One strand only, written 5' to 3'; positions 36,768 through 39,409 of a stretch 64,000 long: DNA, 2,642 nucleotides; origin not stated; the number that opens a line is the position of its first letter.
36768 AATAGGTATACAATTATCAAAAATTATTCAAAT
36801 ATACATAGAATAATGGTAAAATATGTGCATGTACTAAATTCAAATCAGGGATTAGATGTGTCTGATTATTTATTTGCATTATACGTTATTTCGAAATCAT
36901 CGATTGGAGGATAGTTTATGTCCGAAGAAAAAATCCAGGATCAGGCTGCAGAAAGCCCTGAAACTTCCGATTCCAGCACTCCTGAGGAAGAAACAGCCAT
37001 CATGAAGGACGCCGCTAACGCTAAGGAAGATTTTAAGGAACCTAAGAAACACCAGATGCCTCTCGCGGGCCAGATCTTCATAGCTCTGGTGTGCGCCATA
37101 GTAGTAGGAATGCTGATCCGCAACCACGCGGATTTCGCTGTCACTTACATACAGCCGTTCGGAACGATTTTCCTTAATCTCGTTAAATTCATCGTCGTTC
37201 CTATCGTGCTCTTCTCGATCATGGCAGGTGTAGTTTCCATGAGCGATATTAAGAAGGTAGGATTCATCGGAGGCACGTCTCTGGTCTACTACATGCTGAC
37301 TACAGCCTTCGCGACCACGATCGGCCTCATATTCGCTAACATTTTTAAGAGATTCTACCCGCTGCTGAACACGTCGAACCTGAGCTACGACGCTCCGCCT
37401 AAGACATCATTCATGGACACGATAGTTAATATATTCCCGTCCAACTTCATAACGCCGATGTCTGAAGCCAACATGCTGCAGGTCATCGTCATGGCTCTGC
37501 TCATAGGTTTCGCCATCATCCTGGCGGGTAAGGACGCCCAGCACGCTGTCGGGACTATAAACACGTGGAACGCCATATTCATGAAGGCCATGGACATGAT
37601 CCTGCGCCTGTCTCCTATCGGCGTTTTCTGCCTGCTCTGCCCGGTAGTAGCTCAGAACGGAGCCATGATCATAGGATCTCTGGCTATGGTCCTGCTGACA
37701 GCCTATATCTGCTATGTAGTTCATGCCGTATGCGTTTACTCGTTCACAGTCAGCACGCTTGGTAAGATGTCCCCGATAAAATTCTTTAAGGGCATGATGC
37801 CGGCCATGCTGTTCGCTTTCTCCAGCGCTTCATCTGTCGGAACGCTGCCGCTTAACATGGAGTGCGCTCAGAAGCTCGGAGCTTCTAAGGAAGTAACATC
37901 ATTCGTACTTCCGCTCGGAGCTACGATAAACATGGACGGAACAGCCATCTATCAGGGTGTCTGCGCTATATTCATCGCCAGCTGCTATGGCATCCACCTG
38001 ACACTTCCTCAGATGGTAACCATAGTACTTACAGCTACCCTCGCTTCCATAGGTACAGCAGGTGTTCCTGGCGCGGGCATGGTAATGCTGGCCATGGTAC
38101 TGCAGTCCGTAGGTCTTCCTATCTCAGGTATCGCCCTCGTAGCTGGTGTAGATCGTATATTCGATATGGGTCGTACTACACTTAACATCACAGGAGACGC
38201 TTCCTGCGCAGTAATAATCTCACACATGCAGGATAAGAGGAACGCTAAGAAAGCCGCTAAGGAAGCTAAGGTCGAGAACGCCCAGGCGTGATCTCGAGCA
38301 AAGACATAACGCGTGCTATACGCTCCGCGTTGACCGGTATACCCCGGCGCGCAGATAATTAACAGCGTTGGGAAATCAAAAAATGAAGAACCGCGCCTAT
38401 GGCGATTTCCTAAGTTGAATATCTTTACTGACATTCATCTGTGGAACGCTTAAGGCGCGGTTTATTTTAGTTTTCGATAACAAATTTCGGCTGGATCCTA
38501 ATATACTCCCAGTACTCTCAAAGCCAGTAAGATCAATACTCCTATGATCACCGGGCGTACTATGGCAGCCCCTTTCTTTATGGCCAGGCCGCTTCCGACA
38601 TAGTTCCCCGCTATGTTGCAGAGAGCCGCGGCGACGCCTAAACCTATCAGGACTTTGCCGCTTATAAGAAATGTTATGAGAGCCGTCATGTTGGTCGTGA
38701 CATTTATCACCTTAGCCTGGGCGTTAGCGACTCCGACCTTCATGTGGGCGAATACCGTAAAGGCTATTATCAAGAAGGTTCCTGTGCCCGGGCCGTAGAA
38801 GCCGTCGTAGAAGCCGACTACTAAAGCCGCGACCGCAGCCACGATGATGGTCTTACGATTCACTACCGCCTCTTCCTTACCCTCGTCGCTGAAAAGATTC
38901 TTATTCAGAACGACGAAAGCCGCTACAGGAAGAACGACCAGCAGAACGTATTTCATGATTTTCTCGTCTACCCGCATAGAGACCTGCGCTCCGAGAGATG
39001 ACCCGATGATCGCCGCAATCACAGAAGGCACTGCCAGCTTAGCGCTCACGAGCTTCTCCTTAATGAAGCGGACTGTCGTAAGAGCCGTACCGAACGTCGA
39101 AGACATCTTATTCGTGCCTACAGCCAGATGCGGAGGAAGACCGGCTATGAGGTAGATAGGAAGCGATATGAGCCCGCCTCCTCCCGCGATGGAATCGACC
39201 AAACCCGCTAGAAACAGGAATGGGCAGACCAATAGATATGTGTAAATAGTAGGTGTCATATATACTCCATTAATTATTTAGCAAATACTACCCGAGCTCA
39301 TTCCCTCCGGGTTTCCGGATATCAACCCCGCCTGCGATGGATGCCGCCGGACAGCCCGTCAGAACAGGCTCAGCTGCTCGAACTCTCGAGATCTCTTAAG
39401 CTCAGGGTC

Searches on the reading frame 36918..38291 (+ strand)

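Call 3: search_protein_families(library=pfam, proteins=[window:36918-38291:+])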
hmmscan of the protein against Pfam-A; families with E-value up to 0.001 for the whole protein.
window:36918-38291:+ (457 aa): 1 family
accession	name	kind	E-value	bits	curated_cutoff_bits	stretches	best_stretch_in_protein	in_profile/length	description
PF00375.23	SDF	-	1.7e-121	406.4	27.9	1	50-436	2-386/387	Sodium:dicarboxylate symporter family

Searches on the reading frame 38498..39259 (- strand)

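Call 3: search_protein_families(library=pfam, proteins=[window:38498-39259:-])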
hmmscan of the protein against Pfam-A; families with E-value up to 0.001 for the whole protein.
window:38498-39259:- (253 aa): 1 family
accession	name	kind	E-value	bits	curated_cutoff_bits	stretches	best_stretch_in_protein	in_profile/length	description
PF01925.25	TauE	-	6.4e-43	147.6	32.6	1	14-248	4-236/237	Sulfite exporter TauE/SafE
